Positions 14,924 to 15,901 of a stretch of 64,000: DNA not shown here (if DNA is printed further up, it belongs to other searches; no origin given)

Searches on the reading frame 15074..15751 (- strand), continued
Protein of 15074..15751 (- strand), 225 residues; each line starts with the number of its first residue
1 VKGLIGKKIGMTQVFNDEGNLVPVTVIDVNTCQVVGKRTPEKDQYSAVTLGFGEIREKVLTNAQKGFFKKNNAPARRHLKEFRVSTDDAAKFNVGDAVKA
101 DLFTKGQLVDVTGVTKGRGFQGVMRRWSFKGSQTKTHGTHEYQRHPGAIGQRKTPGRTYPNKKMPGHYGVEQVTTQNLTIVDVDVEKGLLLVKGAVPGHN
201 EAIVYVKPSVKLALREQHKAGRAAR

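Call 31: search_solved_structures(query=window:15074-15751:-, show_alignments=5, max_evalue=1e-20)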
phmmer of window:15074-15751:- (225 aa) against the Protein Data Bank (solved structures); distinct sequences matched with E-value up to 1e-20: 66 (the best 60 are shown).
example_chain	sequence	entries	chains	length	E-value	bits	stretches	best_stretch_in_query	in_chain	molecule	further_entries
10px_1E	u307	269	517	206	5.9e-60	205.7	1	1-212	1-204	50S ribosomal protein L3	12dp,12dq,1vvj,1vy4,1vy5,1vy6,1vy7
4v68_BE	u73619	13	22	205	6.5e-60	205.6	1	1-211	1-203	50S ribosomal protein L3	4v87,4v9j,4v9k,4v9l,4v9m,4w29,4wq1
4v83_BD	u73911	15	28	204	1.1e-59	204.8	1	1-210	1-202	50S ribosomal protein L3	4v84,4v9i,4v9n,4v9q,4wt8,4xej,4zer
8crx_d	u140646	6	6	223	1e-56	195.2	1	1-215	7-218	50S ribosomal protein L3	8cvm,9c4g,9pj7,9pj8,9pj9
7unr_D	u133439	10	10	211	1.2e-56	195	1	3-211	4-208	50S ribosomal protein L3 | Large ribosomal subunit protein uL3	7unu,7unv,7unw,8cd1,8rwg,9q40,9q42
6v39_D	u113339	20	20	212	1.3e-56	194.8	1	3-211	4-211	50S ribosomal protein L3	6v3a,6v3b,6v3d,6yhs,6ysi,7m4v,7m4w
6spb_D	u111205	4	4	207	1.6e-56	194.5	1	3-211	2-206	50S ribosomal protein L3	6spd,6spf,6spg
9h91_D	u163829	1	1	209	5.3e-55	189.5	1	1-211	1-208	50S ribosomal protein L3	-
24yw_D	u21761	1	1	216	7.8e-54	185.7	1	3-211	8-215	Large ribosomal subunit protein uL3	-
7a0r_B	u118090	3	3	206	9.6e-54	185.4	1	1-211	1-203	50S ribosomal protein L3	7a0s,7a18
1nkw_B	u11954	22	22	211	9.7e-54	185.4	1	1-213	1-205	50S ribosomal protein L3 | ribosomal protein L3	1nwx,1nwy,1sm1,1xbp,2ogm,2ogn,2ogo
4v49_BB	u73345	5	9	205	1.2e-53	185.1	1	1-211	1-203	50S ribosomal protein L3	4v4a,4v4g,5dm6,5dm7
9qt5_C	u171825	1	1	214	1.7e-53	184.6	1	1-211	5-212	Large ribosomal subunit protein uL3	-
28ye_b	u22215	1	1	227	1.6e-51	178.2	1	3-214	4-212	Large ribosomal subunit protein uL3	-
3j3v_D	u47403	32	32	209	1.6e-51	178.1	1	2-211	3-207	50S ribosomal protein L3 | 50S ribosomal protein uL3 | Large ribosomal subunit protein uL3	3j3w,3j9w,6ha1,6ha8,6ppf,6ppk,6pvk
7o5b_a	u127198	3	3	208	1.7e-51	178.1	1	2-211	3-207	50S ribosomal protein L3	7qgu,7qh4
5njt_X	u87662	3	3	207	1.7e-51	178.1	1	2-211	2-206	50S ribosomal protein L3 | Large ribosomal subunit protein uL3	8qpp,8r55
6htq_D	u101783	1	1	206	2.5e-51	177.5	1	2-211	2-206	50S ribosomal protein L3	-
5o60_D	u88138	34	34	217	4.2e-51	176.8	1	2-212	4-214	50S ribosomal protein L3 | Large ribosomal subunit protein uL3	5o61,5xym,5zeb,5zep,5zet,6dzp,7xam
6dzi_D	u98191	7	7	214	4.5e-51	176.7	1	2-211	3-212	50S ribosomal protein L3 | Large ribosomal subunit protein uL3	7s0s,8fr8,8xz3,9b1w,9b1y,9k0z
7nhn_H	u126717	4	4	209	4.8e-51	176.6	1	2-211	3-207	50S ribosomal protein L3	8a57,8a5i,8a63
5v7q_D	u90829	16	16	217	9.9e-50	172.3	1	2-212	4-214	50S ribosomal protein L3 | Large ribosomal subunit protein uL3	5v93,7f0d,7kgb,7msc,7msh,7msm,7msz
7sfr_D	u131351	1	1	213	1.1e-49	172.1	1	2-211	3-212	50S ribosomal protein L3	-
10qm_L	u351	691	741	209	1.4e-49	171.9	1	1-211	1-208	50S ribosomal protein L3 | Large ribosomal subunit protein uL3 | 50S ribosomal protein L36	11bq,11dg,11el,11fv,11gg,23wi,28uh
7jil_C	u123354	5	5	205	1.8e-49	171.5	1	1-206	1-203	50S ribosomal protein L3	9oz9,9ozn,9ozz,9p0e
6z1p_Ad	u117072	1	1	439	2.6e-49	170.9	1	3-215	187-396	50S ribosomal protein L3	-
5wdt_D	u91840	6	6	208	3.1e-49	170.7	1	3-211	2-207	50S ribosomal protein L3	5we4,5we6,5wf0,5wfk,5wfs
6q9a_C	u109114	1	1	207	5.4e-49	169.9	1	3-211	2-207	50S ribosomal protein L3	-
7nhk_H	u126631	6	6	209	2e-47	164.8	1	2-211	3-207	50S ribosomal protein L3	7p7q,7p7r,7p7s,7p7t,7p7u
6o8w_D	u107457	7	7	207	2.2e-47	164.6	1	2-211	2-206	50S ribosomal protein L3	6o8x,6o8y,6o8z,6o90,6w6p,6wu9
8fmw_AE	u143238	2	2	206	5.3e-45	156.9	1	1-210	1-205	50S ribosomal protein L3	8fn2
4wce_B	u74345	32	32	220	3.3e-44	154.3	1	2-212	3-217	50S ribosomal protein L3 | Large ribosomal subunit protein uL3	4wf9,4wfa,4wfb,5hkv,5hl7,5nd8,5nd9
5li0_E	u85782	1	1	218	3.4e-44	154.2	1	2-211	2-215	50S ribosomal protein L3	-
6ddd_L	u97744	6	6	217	3.7e-44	154.1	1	2-211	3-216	50S ribosomal protein L3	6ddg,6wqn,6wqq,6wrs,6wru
5tcu_LC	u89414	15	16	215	4.6e-44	153.8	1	2-211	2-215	50S ribosomal protein L3 | Large ribosomal subunit protein uL3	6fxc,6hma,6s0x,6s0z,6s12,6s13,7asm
5t7v_LC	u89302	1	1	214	1.1e-42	149.2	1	2-211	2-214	50S ribosomal protein L3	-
7ttw_L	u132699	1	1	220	1.3e-42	149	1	2-212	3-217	50S ribosomal protein L3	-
7ood_b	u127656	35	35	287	8.2e-41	143.2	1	2-210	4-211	50S ribosomal protein L3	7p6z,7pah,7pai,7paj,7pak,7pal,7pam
5myj_BE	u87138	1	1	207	4.2e-40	140.9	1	2-211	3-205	50S ribosomal protein L3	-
6ywe_C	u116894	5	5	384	1.1e-38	136.3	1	3-213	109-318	Related to ribosomal protein L3, mitochondrial | 60S ribosomal protein L3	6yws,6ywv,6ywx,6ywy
4v61_BF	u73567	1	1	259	4e-37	131.1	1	3-209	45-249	Ribosomal Protein L3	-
6xyw_Ac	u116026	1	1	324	8.6e-37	130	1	3-208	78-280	50S ribosomal protein L3-2, mitochondrial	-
5h1s_F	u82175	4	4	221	1.7e-36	129.1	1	3-208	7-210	50S ribosomal protein L3 | protein L3 | 50S ribosomal protein L3, chloroplastic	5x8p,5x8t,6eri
5mlc_E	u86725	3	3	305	4.8e-36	127.6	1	3-208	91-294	50S ribosomal protein L3, chloroplastic | plastid ribosomal protein uL3c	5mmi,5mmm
2ftc_C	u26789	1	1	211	4.8e-30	108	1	3-209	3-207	Mitochondrial 39S ribosomal protein L3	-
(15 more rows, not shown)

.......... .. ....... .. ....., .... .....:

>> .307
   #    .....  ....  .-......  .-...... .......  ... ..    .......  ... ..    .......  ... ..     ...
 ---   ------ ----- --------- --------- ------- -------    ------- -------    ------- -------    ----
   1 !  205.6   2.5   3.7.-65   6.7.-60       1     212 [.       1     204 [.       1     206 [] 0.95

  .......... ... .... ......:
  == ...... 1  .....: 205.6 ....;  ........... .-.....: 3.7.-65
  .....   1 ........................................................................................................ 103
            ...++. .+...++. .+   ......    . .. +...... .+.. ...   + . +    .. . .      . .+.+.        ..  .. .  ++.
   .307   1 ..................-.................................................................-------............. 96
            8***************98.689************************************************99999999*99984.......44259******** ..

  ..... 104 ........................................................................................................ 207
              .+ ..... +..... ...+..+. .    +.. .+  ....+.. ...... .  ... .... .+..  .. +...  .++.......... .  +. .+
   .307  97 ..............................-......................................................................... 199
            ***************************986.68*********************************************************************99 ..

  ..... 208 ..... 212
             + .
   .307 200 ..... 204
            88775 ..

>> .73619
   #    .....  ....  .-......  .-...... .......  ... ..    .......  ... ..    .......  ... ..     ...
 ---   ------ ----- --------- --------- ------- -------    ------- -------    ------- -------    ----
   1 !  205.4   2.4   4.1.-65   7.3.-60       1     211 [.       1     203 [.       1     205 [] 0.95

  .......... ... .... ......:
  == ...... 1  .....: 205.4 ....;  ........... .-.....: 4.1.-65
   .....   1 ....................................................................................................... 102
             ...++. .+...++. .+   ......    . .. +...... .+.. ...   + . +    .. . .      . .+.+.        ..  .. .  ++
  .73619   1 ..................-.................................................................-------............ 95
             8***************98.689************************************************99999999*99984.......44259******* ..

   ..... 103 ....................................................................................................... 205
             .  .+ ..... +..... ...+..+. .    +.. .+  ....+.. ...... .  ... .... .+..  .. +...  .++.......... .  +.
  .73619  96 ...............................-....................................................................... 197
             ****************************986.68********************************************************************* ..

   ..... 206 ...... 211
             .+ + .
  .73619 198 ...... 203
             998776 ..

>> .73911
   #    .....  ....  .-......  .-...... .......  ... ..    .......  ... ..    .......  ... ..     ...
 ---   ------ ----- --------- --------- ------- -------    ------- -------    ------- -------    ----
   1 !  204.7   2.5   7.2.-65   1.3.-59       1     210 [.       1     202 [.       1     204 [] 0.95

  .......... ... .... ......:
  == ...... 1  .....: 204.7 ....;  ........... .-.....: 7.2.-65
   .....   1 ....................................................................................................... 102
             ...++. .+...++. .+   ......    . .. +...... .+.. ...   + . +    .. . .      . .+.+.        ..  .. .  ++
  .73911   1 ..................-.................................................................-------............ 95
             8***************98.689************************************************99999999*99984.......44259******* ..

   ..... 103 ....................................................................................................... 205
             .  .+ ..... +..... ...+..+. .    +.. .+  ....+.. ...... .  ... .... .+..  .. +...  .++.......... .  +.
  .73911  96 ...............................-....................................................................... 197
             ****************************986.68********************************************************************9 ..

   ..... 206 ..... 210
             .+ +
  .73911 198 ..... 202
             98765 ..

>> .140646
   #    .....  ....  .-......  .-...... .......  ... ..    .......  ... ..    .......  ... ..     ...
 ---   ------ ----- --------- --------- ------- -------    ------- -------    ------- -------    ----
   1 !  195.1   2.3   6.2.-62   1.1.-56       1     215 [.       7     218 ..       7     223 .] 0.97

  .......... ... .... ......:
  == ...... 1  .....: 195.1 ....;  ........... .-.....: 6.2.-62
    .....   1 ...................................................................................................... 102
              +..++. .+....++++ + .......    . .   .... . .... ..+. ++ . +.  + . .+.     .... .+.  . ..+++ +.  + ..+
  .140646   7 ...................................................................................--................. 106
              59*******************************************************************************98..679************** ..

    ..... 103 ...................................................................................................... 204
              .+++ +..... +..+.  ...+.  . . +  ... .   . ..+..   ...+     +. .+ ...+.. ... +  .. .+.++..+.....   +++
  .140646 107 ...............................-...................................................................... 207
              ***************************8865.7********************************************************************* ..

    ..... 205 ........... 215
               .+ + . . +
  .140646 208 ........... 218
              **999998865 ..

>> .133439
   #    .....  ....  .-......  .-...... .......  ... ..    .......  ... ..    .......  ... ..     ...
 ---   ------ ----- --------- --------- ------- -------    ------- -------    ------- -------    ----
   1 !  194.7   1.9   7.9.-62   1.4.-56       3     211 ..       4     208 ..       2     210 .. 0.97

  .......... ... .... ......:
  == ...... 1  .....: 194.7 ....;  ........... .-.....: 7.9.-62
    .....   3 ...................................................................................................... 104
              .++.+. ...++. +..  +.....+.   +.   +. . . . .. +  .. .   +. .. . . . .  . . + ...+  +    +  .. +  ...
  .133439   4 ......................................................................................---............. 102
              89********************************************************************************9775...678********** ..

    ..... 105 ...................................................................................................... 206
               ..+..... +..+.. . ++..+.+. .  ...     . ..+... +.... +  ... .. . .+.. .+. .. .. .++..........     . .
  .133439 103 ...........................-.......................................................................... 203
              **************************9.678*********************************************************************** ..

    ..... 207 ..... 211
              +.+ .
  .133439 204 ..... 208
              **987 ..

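Call 45: search_protein_families(library=pfam, proteins=[L001:1757-2251:-, L001:1748-2254:+, L001:2261-3319:-, L001:2270-3256:+, L001:3350-4285:-, L001:3356-4624:+, L022:6754-7692:-, L022:8103-9176:-, L022:9537-10481:+, L022:10718-12628:+], max_evalue=0.00001)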
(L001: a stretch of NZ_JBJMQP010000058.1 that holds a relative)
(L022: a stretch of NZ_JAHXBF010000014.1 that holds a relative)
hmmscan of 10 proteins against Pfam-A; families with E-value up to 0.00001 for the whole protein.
L001:1757-2251:- (164 aa): 0 families

L001:1748-2254:+ (168 aa): 1 family
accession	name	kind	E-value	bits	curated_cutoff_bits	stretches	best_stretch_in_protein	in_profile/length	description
PF14108.11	ABA4-like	-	4.8e-32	111.5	27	1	25-146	3-127/127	ABA DEFICIENT 4-like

L001:2261-3319:- (352 aa): 0 families

L001:2270-3256:+ (328 aa): 0 families

L001:3350-4285:- (311 aa): 0 families

L001:3356-4624:+ (422 aa): 0 families

L022:6754-7692:- (312 aa): 0 families

L022:8103-9176:- (357 aa): 0 families

L022:9537-10481:+ (314 aa): 0 families

L022:10718-12628:+ (636 aa): 1 family
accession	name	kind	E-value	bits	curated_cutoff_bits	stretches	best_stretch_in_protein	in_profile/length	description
PF05203.21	Hom_end_hint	-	3.2e-07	31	32.1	1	460-513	1-53/228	Hom_end-associated Hint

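Call 52: search_protein_representatives(protein=window:15074-15751:-)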
Query: 225 residues. Proteins with E-value up to 0.001 (for the whole library): 11379; up to 1e-10: 5498; up to 1e-30: 875. The best 150 are listed.
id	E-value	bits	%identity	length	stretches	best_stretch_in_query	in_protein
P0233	3.6e-76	271.9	46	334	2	2-193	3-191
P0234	1.6e-72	260.0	57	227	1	1-218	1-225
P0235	5.8e-58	212.4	49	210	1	1-208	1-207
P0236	2.7e-57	210.2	51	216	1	2-211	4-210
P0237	2.6e-56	207.0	49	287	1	3-208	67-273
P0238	5.4e-56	205.9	51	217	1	2-214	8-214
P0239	1.7e-54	201.0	47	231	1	3-216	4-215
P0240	3.0e-54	200.2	50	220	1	2-211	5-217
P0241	7.7e-54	198.9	51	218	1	3-211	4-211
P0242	8.5e-54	198.7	50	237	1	3-215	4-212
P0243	2.6e-53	197.1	46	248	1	3-213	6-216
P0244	4.4e-53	196.4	48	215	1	1-211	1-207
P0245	1.9e-52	194.3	45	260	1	1-213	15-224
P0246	3.5e-52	193.4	47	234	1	4-212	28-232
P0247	6.9e-52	192.5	46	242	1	2-212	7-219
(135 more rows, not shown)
